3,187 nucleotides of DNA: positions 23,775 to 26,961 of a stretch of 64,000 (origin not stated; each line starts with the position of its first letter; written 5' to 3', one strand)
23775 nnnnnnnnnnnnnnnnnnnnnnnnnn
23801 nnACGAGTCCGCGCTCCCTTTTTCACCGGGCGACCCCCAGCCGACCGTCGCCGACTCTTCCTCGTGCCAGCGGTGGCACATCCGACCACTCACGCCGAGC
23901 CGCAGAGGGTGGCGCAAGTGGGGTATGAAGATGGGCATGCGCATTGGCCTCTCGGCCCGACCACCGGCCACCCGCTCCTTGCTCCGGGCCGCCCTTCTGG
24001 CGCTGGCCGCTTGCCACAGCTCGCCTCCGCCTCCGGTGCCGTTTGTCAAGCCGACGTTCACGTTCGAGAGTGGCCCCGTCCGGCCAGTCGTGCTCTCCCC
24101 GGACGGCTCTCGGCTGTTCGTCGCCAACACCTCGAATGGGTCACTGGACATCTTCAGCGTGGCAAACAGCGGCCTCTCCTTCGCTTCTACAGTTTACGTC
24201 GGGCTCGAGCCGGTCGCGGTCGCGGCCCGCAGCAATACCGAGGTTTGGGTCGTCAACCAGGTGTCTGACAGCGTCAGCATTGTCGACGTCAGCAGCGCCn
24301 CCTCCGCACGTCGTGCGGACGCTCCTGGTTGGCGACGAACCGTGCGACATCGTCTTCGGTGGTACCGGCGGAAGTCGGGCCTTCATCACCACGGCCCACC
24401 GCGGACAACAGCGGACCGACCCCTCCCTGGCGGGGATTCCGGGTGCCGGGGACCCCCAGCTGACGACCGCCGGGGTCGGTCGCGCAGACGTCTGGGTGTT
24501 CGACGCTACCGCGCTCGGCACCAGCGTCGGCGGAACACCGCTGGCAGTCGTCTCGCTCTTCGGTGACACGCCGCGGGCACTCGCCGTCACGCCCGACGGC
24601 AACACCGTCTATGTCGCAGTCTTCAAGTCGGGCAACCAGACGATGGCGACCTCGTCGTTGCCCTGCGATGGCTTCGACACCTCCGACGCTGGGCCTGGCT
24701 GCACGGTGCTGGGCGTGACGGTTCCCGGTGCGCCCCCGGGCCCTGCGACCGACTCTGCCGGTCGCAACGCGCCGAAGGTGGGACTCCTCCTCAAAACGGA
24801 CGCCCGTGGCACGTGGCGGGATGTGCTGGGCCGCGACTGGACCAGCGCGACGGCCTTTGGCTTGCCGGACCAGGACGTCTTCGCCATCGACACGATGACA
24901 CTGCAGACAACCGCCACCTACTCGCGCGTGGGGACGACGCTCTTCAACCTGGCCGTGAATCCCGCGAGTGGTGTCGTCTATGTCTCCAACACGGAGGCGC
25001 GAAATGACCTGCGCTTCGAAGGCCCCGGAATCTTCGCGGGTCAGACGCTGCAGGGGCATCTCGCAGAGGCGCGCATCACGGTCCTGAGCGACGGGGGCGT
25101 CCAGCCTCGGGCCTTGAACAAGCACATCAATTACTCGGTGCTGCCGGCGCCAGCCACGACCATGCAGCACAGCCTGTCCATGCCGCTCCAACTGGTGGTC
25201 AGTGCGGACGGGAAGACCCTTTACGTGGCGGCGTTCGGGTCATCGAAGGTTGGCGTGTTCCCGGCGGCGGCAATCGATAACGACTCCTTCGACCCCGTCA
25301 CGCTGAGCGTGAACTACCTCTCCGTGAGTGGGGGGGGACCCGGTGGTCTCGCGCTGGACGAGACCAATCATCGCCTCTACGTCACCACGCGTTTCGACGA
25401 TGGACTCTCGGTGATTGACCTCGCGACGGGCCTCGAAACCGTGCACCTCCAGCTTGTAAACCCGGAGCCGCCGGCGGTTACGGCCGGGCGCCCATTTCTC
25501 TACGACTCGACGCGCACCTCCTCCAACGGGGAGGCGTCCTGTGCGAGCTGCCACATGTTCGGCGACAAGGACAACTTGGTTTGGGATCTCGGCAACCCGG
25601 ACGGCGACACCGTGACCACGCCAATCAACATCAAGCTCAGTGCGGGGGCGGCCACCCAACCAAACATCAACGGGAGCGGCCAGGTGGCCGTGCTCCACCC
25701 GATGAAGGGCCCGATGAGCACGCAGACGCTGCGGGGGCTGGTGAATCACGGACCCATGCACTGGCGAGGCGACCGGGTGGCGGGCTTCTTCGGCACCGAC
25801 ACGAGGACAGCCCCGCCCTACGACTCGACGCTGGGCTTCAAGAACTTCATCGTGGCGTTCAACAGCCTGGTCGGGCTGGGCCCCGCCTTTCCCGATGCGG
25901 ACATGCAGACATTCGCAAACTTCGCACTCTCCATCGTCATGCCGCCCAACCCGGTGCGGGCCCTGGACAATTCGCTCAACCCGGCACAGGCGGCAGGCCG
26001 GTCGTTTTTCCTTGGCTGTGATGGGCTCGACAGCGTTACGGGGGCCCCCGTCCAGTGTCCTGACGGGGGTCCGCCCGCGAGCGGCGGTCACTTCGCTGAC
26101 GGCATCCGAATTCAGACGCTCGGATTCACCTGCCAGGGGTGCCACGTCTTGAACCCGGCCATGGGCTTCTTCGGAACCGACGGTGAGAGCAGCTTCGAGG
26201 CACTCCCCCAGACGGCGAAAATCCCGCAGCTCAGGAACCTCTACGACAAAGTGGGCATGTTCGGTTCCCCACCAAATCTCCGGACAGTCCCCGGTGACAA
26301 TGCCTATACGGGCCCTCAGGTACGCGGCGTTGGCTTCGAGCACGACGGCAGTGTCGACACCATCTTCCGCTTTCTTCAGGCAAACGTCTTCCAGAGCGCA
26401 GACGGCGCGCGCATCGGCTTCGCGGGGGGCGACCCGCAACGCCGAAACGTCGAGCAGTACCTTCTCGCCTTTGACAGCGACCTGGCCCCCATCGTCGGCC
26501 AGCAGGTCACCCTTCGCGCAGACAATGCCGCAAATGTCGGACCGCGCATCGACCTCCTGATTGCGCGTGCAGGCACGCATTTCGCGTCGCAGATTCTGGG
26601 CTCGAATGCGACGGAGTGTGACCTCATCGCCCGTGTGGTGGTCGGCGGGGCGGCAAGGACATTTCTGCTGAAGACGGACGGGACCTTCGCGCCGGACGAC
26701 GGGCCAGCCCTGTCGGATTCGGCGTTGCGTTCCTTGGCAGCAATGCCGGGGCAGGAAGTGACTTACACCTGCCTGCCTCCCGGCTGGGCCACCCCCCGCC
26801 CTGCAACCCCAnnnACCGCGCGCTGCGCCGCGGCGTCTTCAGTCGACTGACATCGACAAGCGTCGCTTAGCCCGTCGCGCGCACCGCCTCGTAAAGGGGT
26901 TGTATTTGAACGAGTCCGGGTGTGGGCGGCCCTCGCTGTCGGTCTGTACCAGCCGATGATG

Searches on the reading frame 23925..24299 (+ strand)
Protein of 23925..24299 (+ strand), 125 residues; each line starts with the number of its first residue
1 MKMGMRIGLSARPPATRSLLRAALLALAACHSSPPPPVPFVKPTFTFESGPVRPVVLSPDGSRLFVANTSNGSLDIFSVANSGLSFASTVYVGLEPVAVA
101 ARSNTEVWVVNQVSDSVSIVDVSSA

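Call 53: search_protein_families(library=pfam, proteins=[window:23925-24299:+], max_evalue=0.01)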
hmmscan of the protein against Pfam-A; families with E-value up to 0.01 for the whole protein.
window:23925-24299:+ (125 aa): 1 family
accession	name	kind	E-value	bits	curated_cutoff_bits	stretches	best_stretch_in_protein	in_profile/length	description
PF10282.15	Lactonase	-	0.00079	19.2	21.7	1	55-123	249-321/344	Lactonase, 7-bladed beta-propeller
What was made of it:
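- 24297..24300 (+): Isolated +1 frameshift of the same kind ('GCCG', readable as GCC plus GCG, both Ala) joining ORF 23925.. to ORF ..26814. Both parts give only weak Lactonase-type matches (call 53), and it was not checked against an orthologue.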

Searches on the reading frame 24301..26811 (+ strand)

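Call 53: search_protein_families(library=pfam, proteins=[window:24301-26811:+], max_evalue=0.01)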
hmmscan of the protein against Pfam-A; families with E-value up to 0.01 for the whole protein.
window:24301-26811:+ (837 aa): 2 families
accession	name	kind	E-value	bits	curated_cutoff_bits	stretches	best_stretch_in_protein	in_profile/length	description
PF10282.15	Lactonase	-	0.00026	20.8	21.7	0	83-114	285-316/344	Lactonase, 7-bladed beta-propeller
PF03150.19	CCP_MauG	-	0.007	17.4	25.6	0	400-424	10-36/149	Di-haem cytochrome c peroxidase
